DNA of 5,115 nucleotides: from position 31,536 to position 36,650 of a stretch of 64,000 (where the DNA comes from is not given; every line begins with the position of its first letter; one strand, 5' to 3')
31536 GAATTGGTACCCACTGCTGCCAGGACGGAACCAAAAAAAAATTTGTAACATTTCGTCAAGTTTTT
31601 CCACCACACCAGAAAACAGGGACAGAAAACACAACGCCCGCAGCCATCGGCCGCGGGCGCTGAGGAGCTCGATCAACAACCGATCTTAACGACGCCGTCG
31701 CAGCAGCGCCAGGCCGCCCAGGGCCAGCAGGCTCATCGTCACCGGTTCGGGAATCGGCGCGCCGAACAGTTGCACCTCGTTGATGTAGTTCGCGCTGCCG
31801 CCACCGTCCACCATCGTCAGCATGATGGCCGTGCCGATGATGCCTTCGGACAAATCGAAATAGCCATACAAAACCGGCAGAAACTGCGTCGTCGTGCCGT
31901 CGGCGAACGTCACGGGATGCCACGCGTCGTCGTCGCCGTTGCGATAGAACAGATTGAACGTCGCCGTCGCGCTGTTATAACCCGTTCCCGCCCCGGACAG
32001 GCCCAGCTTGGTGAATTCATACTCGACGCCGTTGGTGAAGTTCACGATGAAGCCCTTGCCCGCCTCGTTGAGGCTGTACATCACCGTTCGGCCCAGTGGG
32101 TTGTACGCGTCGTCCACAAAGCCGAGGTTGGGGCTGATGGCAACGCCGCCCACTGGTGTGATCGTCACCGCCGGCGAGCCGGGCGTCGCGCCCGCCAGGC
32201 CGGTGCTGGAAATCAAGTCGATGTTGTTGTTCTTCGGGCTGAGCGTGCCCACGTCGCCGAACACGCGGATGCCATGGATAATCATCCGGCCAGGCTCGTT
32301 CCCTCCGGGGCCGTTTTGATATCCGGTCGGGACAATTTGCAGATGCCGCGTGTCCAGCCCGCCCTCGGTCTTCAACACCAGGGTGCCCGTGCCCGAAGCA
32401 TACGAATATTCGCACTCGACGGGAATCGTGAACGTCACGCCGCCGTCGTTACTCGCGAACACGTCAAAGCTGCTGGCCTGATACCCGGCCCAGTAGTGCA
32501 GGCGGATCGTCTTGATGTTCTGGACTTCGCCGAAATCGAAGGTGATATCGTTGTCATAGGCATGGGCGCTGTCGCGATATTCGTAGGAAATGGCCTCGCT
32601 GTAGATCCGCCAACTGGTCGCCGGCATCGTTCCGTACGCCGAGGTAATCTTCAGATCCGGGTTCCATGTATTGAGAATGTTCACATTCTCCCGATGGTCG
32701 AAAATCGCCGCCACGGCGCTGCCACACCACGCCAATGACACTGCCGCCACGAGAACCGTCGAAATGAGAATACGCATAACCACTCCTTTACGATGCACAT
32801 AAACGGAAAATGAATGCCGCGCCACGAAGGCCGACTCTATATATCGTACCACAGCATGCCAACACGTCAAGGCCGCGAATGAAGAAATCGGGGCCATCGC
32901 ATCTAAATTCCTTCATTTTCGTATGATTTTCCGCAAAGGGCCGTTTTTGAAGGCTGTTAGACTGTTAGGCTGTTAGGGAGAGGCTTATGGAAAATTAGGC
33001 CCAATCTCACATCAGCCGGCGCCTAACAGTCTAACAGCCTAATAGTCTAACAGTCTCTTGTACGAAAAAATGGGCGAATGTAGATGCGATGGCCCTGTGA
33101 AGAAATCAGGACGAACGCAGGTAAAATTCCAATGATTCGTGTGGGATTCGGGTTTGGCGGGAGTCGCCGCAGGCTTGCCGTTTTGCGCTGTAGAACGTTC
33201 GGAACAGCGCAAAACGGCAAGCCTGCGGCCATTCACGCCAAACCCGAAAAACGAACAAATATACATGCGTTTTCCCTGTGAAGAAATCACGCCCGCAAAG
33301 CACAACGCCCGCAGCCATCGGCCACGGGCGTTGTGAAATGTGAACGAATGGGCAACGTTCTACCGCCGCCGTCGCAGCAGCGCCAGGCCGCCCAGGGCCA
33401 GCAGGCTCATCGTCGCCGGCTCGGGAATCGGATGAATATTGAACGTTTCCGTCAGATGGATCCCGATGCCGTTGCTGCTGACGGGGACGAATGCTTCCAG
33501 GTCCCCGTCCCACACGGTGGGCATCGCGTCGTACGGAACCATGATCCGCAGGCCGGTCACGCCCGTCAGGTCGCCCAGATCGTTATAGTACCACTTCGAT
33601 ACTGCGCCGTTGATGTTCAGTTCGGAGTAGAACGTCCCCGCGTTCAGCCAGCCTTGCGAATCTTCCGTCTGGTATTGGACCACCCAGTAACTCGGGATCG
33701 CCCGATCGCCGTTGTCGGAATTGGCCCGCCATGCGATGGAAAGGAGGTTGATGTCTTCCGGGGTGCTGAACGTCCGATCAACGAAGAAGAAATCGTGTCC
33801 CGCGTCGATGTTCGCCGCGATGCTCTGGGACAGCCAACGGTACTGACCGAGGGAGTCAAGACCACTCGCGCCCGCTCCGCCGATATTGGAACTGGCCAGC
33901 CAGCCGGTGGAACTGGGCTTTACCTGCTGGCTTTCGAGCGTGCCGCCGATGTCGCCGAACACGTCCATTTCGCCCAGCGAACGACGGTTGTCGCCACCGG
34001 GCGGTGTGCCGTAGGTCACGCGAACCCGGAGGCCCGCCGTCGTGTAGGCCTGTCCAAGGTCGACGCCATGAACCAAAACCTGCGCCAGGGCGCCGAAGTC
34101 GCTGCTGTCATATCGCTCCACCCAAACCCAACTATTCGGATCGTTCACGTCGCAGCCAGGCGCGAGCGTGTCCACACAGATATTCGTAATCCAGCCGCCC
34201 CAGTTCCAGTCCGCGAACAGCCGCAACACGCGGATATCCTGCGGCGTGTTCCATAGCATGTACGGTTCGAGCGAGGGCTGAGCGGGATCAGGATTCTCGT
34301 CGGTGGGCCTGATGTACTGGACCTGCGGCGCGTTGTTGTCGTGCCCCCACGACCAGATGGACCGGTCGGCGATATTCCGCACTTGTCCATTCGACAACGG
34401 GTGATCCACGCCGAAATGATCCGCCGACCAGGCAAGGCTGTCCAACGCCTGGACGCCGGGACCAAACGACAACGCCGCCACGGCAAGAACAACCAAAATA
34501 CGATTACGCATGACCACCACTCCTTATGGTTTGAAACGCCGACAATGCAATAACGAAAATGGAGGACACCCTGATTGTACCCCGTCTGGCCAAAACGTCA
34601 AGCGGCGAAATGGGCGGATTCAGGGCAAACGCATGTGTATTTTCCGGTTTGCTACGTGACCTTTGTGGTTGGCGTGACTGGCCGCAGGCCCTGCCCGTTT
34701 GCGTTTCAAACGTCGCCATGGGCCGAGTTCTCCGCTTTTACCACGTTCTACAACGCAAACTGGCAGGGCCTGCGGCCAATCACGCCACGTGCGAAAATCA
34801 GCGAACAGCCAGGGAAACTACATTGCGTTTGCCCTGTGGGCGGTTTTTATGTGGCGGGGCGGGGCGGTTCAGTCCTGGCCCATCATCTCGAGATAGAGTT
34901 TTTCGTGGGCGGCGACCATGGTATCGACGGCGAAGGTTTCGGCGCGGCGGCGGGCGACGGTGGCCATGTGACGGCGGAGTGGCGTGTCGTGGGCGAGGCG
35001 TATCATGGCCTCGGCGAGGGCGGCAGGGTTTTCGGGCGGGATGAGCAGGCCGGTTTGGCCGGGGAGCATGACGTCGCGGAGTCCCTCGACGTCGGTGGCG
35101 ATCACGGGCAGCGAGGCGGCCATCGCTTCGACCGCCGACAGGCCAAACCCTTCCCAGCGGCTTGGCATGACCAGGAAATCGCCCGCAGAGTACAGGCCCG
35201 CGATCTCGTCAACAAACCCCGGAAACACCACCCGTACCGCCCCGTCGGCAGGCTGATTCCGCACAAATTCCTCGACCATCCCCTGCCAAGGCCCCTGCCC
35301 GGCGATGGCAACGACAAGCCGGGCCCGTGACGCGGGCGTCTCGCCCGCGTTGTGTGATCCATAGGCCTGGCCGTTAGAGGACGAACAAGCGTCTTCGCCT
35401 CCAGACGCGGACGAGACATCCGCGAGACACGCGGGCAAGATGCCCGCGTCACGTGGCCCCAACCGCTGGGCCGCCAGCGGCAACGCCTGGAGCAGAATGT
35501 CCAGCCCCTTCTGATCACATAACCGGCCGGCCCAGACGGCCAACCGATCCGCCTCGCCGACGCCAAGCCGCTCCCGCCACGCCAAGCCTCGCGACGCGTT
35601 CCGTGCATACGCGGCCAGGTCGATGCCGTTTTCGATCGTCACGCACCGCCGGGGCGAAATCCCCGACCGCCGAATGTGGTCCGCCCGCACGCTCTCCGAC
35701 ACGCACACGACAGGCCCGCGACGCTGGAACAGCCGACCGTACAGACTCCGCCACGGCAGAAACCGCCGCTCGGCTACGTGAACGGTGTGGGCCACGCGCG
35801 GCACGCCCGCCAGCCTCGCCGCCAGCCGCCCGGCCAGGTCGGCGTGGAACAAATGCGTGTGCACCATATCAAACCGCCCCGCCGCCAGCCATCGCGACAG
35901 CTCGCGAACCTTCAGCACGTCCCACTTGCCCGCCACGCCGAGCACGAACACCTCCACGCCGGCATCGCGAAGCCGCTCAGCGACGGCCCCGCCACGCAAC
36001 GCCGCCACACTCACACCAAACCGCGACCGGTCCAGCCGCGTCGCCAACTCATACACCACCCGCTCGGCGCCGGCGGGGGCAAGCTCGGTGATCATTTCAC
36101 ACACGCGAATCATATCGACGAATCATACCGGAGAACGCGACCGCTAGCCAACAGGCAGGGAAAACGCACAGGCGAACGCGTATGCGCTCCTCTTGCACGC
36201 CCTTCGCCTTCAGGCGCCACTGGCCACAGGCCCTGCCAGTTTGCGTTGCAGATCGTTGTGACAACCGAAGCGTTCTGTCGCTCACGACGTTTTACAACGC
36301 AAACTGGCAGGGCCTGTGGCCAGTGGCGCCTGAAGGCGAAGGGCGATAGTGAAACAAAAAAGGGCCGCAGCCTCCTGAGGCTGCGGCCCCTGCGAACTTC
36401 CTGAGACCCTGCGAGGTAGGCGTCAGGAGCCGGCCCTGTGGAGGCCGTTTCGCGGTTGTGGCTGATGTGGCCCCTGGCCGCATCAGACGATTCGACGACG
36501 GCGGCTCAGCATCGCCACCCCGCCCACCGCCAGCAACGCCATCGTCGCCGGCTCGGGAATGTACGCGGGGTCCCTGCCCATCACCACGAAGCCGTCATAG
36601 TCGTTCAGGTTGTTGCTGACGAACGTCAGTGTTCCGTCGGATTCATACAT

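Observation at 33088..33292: MITE-like composite palindrome flanked by 16-bp direct repeats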

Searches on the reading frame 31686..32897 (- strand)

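Call 12: search_protein_families(library=pfam, proteins=[window:31686-32897:-])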
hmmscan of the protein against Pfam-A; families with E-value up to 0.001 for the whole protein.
window:31686-32897:- (403 aa): 1 family
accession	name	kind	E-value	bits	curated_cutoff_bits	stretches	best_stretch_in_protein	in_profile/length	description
PF00754.31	F5_F8_type_C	-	2.9e-08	34.3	28.2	1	114-196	33-118/127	F5/8 type C domain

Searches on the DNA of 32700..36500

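Call 65: search_rna_families(source=window, start=32700, end=36500, threshold=evalue, max_evalue=1)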
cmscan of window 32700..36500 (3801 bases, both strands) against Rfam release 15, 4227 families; matches with E-value up to 1: 10.
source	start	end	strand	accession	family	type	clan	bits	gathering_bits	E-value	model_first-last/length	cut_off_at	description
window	33151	33245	+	RF03323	mir-3613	Gene; miRNA;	-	41.7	91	8.6e-07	1-86/86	no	mir-3613 microRNA precursor family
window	36224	36317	-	RF03221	mir-6715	Gene; miRNA;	-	37.2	82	0.00011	1-57/57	no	mir-6715 microRNA precursor family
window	33155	33240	+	RF00864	mir-BART20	Gene; miRNA;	-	34.9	70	0.00017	1-81/81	no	mir-BART20 microRNA precursor family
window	33161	33236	+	RF03566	mir-4875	Gene; miRNA;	-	33.9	90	0.00023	1-73/73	no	mir-4875 microRNA precursor family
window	36226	36319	+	RF03221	mir-6715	Gene; miRNA;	-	33.6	82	0.00093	1-57/57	no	mir-6715 microRNA precursor family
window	33162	33231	-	RF03566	mir-4875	Gene; miRNA;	-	33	90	0.0004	1-73/73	no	mir-4875 microRNA precursor family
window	32943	33063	+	RF03777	MIR533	Gene; miRNA;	-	28.8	80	0.0034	1-125/125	no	MIR533 microRNA precursor family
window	33155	33243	-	RF00770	mir-330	Gene; miRNA;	-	27.5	60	0.017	1-94/94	no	mir-330 microRNA precursor family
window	33895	33931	+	RF00457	IRES_mnt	Cis-reg; IRES;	-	18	100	0.16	121-158/203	no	Mnt IRES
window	36352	36439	-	RF02353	BjrC68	Gene; sRNA;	-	17.7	39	0.34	1-82/82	no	Bradyrhizobiaceae sRNA BjrC68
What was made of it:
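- On Known structured RNA families (Rfam 15), including tRNA: Over 32700-36500 there are only sub-threshold hits to eukaryotic miRNA hairpins (call 65).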

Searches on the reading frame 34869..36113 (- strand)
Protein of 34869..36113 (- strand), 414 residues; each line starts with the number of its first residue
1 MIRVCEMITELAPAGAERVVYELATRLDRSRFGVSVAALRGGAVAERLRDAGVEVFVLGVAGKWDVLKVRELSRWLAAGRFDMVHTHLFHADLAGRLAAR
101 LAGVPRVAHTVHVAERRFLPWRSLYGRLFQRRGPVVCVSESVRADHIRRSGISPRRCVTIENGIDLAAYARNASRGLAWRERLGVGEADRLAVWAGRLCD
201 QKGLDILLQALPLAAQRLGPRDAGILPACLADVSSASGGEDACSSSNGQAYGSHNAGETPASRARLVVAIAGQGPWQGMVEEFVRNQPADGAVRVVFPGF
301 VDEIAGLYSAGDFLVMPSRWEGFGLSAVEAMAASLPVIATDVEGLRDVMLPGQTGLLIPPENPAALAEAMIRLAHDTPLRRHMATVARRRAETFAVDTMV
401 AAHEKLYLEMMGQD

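Call 12: search_protein_families(library=pfam, proteins=[window:34869-36113:-])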
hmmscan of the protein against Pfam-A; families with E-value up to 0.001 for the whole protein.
window:34869-36113:- (414 aa): 7 families
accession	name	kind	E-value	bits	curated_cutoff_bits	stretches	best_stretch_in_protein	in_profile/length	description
PF13692.12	Glyco_trans_1_4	-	1.1e-32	113.7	27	1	266-376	34-142/142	Glycosyl transferases group 1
PF00534.26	Glycos_transf_1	-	1.7e-31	109.5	26.4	1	263-389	45-171/172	Glycosyl transferases group 1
PF13439.12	Glyco_transf_4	-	2.5e-24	86.6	28.5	1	15-167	3-169/170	Glycosyltransferase Family 4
PF13579.12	Glyco_trans_4_4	-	1.8e-17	64.6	29.7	1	15-163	2-158/158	Glycosyl transferase 4-like domain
PF20706.3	GT4-conflict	-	1e-09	38.4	26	1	301-349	272-320/385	Family 4 Glycosyltransferase in conflict systems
PF13477.12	Glyco_trans_4_2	-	1.6e-05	25.5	23.4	1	16-112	9-107/139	Glycosyl transferase 4-like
PF13524.12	Glyco_trans_1_2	-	0.00081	19.8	25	0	267-392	16-130/144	Glycosyl transferase-like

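Call 18: find_encoding_contigs(protein=window:34869-36113:-, flank=10000, max_places=10)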
Protein window:34869-36113:- (414 aa): 1 contig read that carries it; 1 place shown.
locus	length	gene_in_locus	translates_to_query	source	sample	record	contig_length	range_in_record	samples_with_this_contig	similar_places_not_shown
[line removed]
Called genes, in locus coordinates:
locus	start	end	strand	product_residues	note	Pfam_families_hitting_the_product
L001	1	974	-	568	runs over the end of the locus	PF00383:dCMP_cyt_deam_1, PF14437:MafB19-deam (weak), PF01872:RibD_C, PF18798:LPD3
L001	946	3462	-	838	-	PF05592:Bac_rhamnosid (faint), PF17389:Bac_rhamnosid6H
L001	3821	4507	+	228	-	-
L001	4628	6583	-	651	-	PF12679:ABC2_membrane_2, PF12698:ABC2_membrane_3 (faint)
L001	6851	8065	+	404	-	PF07589:PEP_exosort_dom (faint)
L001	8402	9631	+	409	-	PF07589:PEP_exosort_dom (faint)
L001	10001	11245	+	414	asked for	PF13439:Glyco_transf_4, PF13477:Glyco_trans_4_2 (faint), PF13579:Glyco_trans_4_4, PF00534:Glycos_transf_1, PF13692:Glyco_trans_1_4, PF20706:GT4-conflict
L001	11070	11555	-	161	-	-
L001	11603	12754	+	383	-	PF07589:PEP_exosort_dom (faint)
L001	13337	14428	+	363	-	PF00754:F5_F8_type_C (weak)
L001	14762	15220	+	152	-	PF02381:MraZ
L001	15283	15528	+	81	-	-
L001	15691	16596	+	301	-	PF01795:Methyltransf_5, PF13649:Methyltransf_25 (faint)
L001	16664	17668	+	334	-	PF01476:LysM (weak), PF23457:LysM2_NFP (faint), PF23472:LysM2_CERK1_LYK3_4_5 (faint), PF01476:LysM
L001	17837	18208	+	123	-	-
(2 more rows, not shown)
